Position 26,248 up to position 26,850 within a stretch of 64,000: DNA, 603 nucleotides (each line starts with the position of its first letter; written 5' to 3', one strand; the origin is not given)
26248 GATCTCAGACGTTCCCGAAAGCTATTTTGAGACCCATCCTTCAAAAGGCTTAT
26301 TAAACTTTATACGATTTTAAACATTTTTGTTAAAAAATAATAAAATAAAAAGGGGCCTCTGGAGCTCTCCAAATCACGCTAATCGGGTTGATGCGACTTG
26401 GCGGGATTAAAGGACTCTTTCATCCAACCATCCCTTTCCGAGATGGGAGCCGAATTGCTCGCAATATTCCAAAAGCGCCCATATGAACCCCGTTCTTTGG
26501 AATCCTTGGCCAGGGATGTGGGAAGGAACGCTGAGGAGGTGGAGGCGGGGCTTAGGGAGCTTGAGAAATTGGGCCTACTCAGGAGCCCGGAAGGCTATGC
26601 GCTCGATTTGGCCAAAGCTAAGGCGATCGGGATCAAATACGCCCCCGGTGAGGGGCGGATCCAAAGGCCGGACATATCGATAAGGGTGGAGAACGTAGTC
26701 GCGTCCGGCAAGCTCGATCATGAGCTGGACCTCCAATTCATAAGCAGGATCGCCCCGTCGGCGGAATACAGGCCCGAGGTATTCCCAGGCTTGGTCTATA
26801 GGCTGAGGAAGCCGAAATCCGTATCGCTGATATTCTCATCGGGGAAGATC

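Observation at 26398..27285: TBP with an in-frame N-terminal winged-helix-like extension of about 95 aa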

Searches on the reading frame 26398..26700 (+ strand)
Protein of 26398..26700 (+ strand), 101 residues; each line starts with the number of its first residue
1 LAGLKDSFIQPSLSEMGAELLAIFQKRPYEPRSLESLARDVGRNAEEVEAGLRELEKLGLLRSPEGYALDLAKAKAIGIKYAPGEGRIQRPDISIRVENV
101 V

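Call 3: search_protein_families(library=pfam, proteins=[window:26398-26700:+], max_evalue=1)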
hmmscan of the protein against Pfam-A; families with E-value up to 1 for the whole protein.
window:26398-26700:+ (101 aa): 6 families
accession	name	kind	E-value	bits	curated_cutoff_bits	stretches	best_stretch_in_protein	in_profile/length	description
PF25212.1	HVO_A0114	-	2.9e-06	27.4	27.6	1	13-62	20-67/84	HVO_A0114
PF17782.7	DprA_WH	-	0.0078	16.7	22.9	1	22-60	16-54/61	DprA winged helix domain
PF13730.12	HTH_36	-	0.01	16.1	25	1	33-61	27-55/55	Helix-turn-helix domain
PF02082.26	Rrf2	-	0.027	15.1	30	1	20-67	11-59/132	Iron-dependent Transcriptional regulator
PF12840.13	HTH_20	-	0.083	13.3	27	1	20-63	9-50/51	Helix-turn-helix domain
PF10007.15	DUF2250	-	0.12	12.9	24.4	1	36-75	27-66/93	Uncharacterized protein conserved in archaea (DUF2250)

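Call 4: search_protein_families(library=ncbifam, proteins=[window:26398-26700:+], max_evalue=1)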
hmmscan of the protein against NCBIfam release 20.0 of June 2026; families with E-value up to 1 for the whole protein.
window:26398-26700:+ (101 aa): 1 family
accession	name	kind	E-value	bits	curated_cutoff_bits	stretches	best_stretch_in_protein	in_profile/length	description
TIGR04353.1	PqqD_rel_X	equivalog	0.09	13.7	35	1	13-62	18-74/74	HPr-rel-A system PqqD family peptide chaperone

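Call 9: find_homologous_proteins(query=window:26398-26673:+, max_evalue=10)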
Query seq(92 aa): 6 candidates shared short words with the query, none scored E <= 10.

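Call 23: search_protein_representatives(alignment_id=A1)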
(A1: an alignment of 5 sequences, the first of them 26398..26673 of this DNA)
Query: 5 sequences, 92 profile positions. Proteins with E-value up to 0.001 (for the whole library): 22; up to 1e-10: 2; up to 1e-30: 2. The best 22 are listed.
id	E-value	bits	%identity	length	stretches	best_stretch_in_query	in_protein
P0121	2.2e-49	181.9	-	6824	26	9-53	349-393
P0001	3.1e-48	178.3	-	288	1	1-92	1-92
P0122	1.2e-09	54.7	-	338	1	7-74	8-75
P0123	5.9e-08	49.2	-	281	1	13-78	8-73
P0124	1.0e-06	45.2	-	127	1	14-81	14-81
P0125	3.9e-06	43.4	-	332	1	14-81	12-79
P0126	5.0e-06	43.0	-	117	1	12-80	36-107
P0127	7.9e-06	42.4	-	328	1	14-70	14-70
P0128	1.8e-05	41.3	-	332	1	13-77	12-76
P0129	2.0e-05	41.1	-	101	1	13-78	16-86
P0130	3.6e-05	40.3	-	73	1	12-67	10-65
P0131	4.6e-05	39.9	-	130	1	14-81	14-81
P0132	5.3e-05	39.7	-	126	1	12-77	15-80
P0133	6.4e-05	39.5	-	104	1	13-77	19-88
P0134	9.2e-05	39.0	-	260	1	15-78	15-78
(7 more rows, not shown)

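Call 28: search_protein_families(library=pfam, proteins=[P0123, P0122, P0125, P0124, P0130, P0129], max_evalue=0.1)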
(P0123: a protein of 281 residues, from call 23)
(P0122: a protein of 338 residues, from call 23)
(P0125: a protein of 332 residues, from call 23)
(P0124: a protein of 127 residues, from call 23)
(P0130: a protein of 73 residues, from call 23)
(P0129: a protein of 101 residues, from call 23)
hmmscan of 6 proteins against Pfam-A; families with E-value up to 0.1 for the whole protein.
P0123 (281 aa): 7 families
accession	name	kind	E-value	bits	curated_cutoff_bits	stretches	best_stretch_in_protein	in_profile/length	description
PF00352.27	TBP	-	2.4e-50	168.7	22.9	2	92-172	2-84/85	Transcription factor TFIID (or TATA-binding protein, TBP)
PF25212.1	HVO_A0114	-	2.6e-07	30.8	27.6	1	10-61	22-71/84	HVO_A0114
PF11858.14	DUF3378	-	0.011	16.3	27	0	124-159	25-60/76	Domain of unknown function (DUF3378)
PF12840.13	HTH_20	-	0.013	15.9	27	1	9-56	3-48/51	Helix-turn-helix domain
PF07381.18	EarA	-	0.031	14.5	22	0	2-44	1-43/90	EarA-like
PF19187.6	HTH_PafC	-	0.069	13.4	32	0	27-67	19-59/115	PafC helix-turn-helix domain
PF01022.26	HTH_5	-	0.074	13.4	22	0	10-58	2-47/47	Bacterial regulatory protein, arsR family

P0122 (338 aa): 8 families
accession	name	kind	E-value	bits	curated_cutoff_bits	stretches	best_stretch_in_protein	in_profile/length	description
PF06745.19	ATPase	-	6.7e-25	88.3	26.6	1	106-328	3-218/231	KaiC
PF24336.1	DUF7504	-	5.6e-07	30.6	27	1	125-296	4-178/179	Family of unknown function (DUF7504)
PF25212.1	HVO_A0114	-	0.00011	22.4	27.6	1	15-63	21-67/84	HVO_A0114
PF05763.18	DUF835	-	0.00017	21.8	33.1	1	206-279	51-124/136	Protein of unknown function (DUF835)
PF13481.12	AAA_25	-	0.0032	17.6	27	1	100-174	11-96/195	AAA domain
PF05625.17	PAXNEB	-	0.0074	15.8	28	1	106-169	21-85/366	PAXNEB protein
PF23442.1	DUF7125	-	0.014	15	29.1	0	103-169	3-64/207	Family of unknown function (DUF7125)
PF12840.13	HTH_20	-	0.066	13.6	27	0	13-64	1-50/51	Helix-turn-helix domain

P0125 (332 aa): 29 families (the best 25 are shown)
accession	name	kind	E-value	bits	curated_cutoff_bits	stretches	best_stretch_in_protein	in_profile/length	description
PF06745.19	ATPase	-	1.5e-32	113.3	26.6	1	105-325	4-221/231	KaiC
PF24336.1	DUF7504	-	8.8e-08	33.2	27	1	207-290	89-178/179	Family of unknown function (DUF7504)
PF01637.24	ATPase_2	-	2.2e-06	28.1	33.2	1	124-266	24-151/225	ATPase domain predominantly from Archaea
PF01695.23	IstB_IS21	-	1.8e-05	24.8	24.1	1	125-163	97-135/238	IstB-like ATP binding protein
PF20720.3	nSTAND3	-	7.9e-05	22.8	27.2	1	125-164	22-58/155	Novel STAND NTPase 3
PF00004.35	AAA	-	9e-05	23.4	21.2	1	125-160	3-35/131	ATPase family associated with various cellular activities (AAA)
PF13401.12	AAA_22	-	0.00018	22.3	27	1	125-169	10-53/130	AAA domain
PF13173.12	AAA_14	-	0.00024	21.6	27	1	123-187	5-69/129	AAA domain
PF25199.1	nSTAND_NTPase5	-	0.0003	21.1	34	1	120-159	41-81/145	Novel STAND NTPase 5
PF13191.12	AAA_16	-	0.00098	20.1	32.6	1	125-167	29-73/167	AAA ATPase domain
PF03308.22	MeaB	-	0.0016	18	23.1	1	103-157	17-70/273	Methylmalonyl Co-A mutase-associated GTPase MeaB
PF05625.17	PAXNEB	-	0.0018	17.9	28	1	227-290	200-271/366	PAXNEB protein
PF23365.1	DUF7090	-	0.003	17.7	27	1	184-292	72-183/192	Family of unknown function (DUF7090)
PF13481.12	AAA_25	-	0.0036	17.4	27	1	124-245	37-162/195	AAA domain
PF25212.1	HVO_A0114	-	0.0049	17.1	27.6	1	30-63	37-70/84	HVO_A0114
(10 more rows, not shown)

P0124 (127 aa): 2 families
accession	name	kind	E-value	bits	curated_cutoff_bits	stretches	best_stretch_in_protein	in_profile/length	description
PF25212.1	HVO_A0114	-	1.3e-05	25.4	27.6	1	33-65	38-70/84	HVO_A0114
PF09339.16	HTH_IclR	-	0.049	13.9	22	1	37-64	24-51/52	IclR helix-turn-helix domain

P0130 (73 aa): 11 families
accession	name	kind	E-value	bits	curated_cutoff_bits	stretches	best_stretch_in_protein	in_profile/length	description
PF13545.12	HTH_Crp_2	-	0.00056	20.2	27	1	34-63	27-56/70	Crp-like helix-turn-helix domain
PF10007.15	DUF2250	-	0.00094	19.7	24.4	1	9-62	4-55/93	Uncharacterized protein conserved in archaea (DUF2250)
PF12802.13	MarR_2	-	0.0022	18.6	27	1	17-60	9-51/61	MarR family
PF17782.7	DprA_WH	-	0.0026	18.2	22.9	1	8-64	7-60/61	DprA winged helix domain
PF25212.1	HVO_A0114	-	0.01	16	27.6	1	34-61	41-68/84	HVO_A0114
PF01978.25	TrmB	-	0.015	15.6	25.6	1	32-64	25-57/68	Sugar-specific transcriptional regulator TrmB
PF02082.26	Rrf2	-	0.017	15.7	30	1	31-67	25-61/132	Iron-dependent Transcriptional regulator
PF07381.18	EarA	-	0.02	15.2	22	0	10-72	6-78/90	EarA-like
PF22979.2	HTH_69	-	0.058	13.7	27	1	33-64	30-61/69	Winged helix-turn-helix domain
PF08784.17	RPA_C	-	0.094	13.9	22.6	0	9-59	47-99/106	Replication protein A C terminal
PF14394.12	DUF4423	-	0.097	12.9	30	1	33-63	40-70/165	Domain of unknown function (DUF4423)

P0129 (101 aa): 4 families
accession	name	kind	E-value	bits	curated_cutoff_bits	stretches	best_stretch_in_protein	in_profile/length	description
PF07381.18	EarA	-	0.0047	17.1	22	1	10-52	1-43/90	EarA-like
PF25212.1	HVO_A0114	-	0.031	14.5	27.6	1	35-72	37-74/84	HVO_A0114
PF21248.3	SoFic-like_C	-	0.036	14.7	27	1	54-75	50-71/76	Protein adenylyltransferase SoFic-like, C-terminal domain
PF03965.22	Penicillinase_R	-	0.074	13.8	22.6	1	37-90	24-77/115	Penicillinase repressor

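Call 29: find_encoding_contigs(protein=P0123, flank=10000, max_places=4)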
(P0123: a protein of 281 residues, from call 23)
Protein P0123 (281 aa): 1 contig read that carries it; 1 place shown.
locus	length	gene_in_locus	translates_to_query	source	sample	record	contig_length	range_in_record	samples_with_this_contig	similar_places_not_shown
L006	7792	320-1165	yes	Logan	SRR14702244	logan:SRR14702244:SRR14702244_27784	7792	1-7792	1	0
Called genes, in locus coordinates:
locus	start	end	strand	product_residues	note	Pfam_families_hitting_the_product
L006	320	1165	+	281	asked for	PF25212:HVO_A0114 (weak), PF00352:TBP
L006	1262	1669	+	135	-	PF00571:CBS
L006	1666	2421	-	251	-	PF00149:Metallophos, PF12850:Metallophos_2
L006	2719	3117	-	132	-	PF00293:NUDIX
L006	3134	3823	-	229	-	PF05175:MTS, PF02475:TRM5-TYW2_MTfase, PF06325:PrmA, PF12847:Methyltransf_18, PF13847:Methyltransf_31, PF08241:Methyltransf_11, PF09445:Methyltransf_15, PF13649:Methyltransf_25, +1 more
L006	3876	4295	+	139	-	PF01894:YjbQ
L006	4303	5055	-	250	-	PF24872:DUF2110_N (weak), PF09883:DUF2110 (weak), PF24873:DUF2110_C (weak)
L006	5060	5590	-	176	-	PF01966:HD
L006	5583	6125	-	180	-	PF02002:TFIIE_alpha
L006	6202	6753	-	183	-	PF01994:Trm56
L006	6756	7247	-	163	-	PF24250:HVO_2718 (faint), PF01381:HTH_3, PF12844:HTH_19 (weak), PF13560:HTH_31 (weak)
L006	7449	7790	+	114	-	?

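Call 42: search_solved_structures(query=A5, max_evalue=10, show_alignments=2)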
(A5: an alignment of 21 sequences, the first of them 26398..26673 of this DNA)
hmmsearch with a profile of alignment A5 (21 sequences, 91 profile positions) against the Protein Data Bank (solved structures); distinct sequences matched with E-value up to 10: 50.
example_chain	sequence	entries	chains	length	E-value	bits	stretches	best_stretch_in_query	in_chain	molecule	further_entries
2lvs_A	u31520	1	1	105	0.0041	20.6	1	34-70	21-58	Putative uncharacterized protein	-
7bqq_A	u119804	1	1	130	0.016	18.7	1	25-54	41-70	Gogy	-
3nqo_A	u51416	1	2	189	0.038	17.5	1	13-61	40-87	MarR-family transcriptional regulator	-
2lkp_A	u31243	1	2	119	0.039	17.5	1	34-72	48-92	HTH-type transcriptional regulator NmtR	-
4ch7_A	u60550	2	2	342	0.081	16.4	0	28-73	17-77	NIRD-LIKE PROTEIN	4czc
2d1h_A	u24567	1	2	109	0.11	16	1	32-72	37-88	109aa long hypothetical transcriptional regulator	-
7ets_A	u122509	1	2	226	0.13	15.8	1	33-65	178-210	Crp/Fnr family transcriptional regulator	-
8pqm_A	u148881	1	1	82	0.14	15.7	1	31-66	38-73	FadR family transcriptional regulator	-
1uly_A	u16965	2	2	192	0.14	15.7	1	13-66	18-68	hypothetical protein PH1932 | hypothetical transcription regulator protein, PH1932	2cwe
1r22_A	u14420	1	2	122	0.19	15.3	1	33-84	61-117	Transcriptional repressor smtB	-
2p4w_A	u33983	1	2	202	0.2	15.2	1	8-64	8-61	Transcriptional regulatory protein arsR family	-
3q9v_A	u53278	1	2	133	0.26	14.8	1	11-69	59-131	DNA-binding response regulator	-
2b0l_A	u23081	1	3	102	0.3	14.6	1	35-66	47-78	GTP-sensing transcriptional pleiotropic repressor codY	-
6j05_A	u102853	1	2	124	0.34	14.4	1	11-73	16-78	Transcriptional regulator ArsR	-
7fby_A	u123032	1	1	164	0.34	14.4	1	32-63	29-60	Transcriptional regulatory protein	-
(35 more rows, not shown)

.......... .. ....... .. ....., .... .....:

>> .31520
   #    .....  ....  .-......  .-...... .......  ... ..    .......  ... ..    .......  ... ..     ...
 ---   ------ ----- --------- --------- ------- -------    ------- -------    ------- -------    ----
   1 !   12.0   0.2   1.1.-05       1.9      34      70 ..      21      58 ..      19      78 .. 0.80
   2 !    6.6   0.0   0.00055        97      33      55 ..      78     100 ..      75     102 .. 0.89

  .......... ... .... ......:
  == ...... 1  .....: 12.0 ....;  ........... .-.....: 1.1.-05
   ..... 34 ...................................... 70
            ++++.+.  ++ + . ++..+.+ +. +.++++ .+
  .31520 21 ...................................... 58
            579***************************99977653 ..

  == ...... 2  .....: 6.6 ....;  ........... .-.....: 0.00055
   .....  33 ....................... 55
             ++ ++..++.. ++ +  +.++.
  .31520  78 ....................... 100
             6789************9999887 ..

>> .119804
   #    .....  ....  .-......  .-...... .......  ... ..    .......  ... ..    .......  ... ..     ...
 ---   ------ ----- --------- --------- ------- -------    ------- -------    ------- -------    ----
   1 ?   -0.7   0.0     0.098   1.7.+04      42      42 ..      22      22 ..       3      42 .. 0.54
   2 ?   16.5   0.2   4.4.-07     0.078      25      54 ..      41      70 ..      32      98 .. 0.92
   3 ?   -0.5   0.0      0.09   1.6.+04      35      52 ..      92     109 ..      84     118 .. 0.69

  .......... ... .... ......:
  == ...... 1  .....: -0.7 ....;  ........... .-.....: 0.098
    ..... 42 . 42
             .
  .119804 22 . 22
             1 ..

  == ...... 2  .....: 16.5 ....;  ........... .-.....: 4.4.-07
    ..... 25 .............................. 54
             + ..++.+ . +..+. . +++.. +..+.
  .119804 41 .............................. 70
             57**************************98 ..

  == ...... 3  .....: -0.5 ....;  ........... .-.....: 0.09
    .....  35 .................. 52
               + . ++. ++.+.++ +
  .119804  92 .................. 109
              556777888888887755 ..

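Call 50: predict_structure(alignment_id=A5)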
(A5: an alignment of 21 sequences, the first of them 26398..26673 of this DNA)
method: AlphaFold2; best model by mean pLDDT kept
length: 92 residues; sequences in the alignment: 21
mean_pLDDT: 70.6   pTM: 0.56
mean pLDDT of the five models: 70.6, 68.5, 68.5, 67.4, 62.9
residues with pLDDT >= 90: 0; 70-90: 58; 50-70: 15; < 50: 19
segments of 3 or more residues with pLDDT < 50: 1-9, 82-90
pLDDT, mean of each block of 10 residues (from residue 1): 43 77 79 85 87 83 76 65 46 44
secondary structure, 60 per line:
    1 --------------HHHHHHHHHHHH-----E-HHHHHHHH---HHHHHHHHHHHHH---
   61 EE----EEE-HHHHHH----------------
elements in order: H15-26 H34-41 H45-57 E67-69 H71-76

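Call 54: fold_search(model_id=the predicted structure, library=pdb)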
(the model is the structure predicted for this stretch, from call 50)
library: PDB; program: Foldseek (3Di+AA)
matches with E <= 10: 1682; with E <= 0.001: 0
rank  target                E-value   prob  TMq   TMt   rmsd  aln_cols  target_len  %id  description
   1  2y75_A                3.9e-03  1.00  0.48  0.37   3.1        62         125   29  The Structure of CymR (YrzC) the Global Cysteine Regulator of B. subtilis (released 2011-08-03)
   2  2y75_C                1.3e-02  0.98  0.49  0.37   9.7        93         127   22  The Structure of CymR (YrzC) the Global Cysteine Regulator of B. subtilis (released 2011-08-03)
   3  2y75_E                1.9e-02  0.97  0.49  0.36   9.7        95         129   22  The Structure of CymR (YrzC) the Global Cysteine Regulator of B. subtilis (released 2011-08-03)
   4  22oz_B                2.3e-02  1.00  0.62  0.38   2.3        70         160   16  Structural insights into HpaR-mediated recognition of hrpX and hrpG in Xanthomonas campestris pv. campestris (released 2026-03-11)
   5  1sfu_A                2.6e-02  1.00  0.47  0.60   3.6        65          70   15  Crystal structure of the viral Zalpha domain bound to left-handed Z-DNA (released 2004-08-17)
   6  4r1h_A                2.6e-02  0.99  0.53  0.43   3.2        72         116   17  GntR family transcriptional regulator from Listeria monocytogenes (released 2014-08-20)
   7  4r1h_B                3.0e-02  0.99  0.53  0.44   3.2        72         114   17  GntR family transcriptional regulator from Listeria monocytogenes (released 2014-08-20)
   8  7b5t_C                3.0e-02  0.97  0.54  0.27   7.8        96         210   19  S. agalactiae BusR transcription factor (released 2021-08-11)
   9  2ewn_B                3.2e-02  1.00  0.47  0.15   3.0        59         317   20  Ecoli Biotin Repressor with co-repressor analog (released 2006-02-21)
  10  4wwc_B                3.2e-02  0.99  0.44  0.19   3.1        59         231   25  Crystal structure of full length YvoA in complex with palindromic operator DNA (released 2015-01-14)
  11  4ld5_B                3.5e-02  1.00  0.59  0.44   4.3        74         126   15  Crystal structure of MepR Q18P mutant from multidrug resistant S. aureus clinical isolate (released 2013-09-11)
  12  6az6_B                3.7e-02  1.00  0.53  0.25   2.7        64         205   20  Streptococcus agalactiae GntR (released 2017-12-20)
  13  8efv_D                3.7e-02  1.00  0.59  0.20   2.5        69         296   23  Structure of single homo-hexameric Holliday junction ATP-dependent DNA helicase RuvB motor (released 2023-05-10)
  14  22oz_E                4.0e-02  1.00  0.63  0.38   2.4        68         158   16  Structural insights into HpaR-mediated recognition of hrpX and hrpG in Xanthomonas campestris pv. campestris (released 2026-03-11)
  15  22oz_F                4.0e-02  1.00  0.61  0.38   2.6        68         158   16  Structural insights into HpaR-mediated recognition of hrpX and hrpG in Xanthomonas campestris pv. campestris (released 2026-03-11)
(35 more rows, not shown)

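Call 67: search_protein_families(library=pfam, alignment_id=A5, max_evalue=0.01)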
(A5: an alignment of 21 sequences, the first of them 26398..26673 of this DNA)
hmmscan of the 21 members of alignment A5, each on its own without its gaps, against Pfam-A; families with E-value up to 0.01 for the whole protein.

A. member 1, window:26398-26673:+ (92 aa): 3 families
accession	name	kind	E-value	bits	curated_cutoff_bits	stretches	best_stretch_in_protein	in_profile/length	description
PF25212.1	HVO_A0114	-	2.4e-06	27.7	27.6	1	13-62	20-67/84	HVO_A0114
PF17782.7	DprA_WH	-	0.0062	17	22.9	1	22-60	16-54/61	DprA winged helix domain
PF13730.12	HTH_36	-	0.0083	16.3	25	0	33-61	27-55/55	Helix-turn-helix domain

B. families by the number of members that match (of 21 scanned): 17 families
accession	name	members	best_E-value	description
PF25212.1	HVO_A0114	17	3.8e-08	HVO_A0114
PF17782.7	DprA_WH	4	0.0026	DprA winged helix domain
PF13545.12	HTH_Crp_2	3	7.6e-05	Crp-like helix-turn-helix domain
PF12840.13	HTH_20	3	9.9e-05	Helix-turn-helix domain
PF07381.18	EarA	3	0.0016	EarA-like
PF10007.15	DUF2250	2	0.00094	Uncharacterized protein conserved in archaea (DUF2250)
PF19187.6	HTH_PafC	2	0.0013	PafC helix-turn-helix domain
PF13730.12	HTH_36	2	0.003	Helix-turn-helix domain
PF25213.1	HVO_A0261_N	1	0.0014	HVO_A0261 N-terminal domain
PF14394.12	DUF4423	1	0.0018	Domain of unknown function (DUF4423)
PF12802.13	MarR_2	1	0.0022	MarR family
PF24270.1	HTH_Cmi2_C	1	0.003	Cmi2, C-terminal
PF08671.16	SinI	1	0.0034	Anti-repressor SinI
PF01399.33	PCI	1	0.0059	PCI domain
PF19508.4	DUF6042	1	0.0075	Family of unknown function (DUF6042)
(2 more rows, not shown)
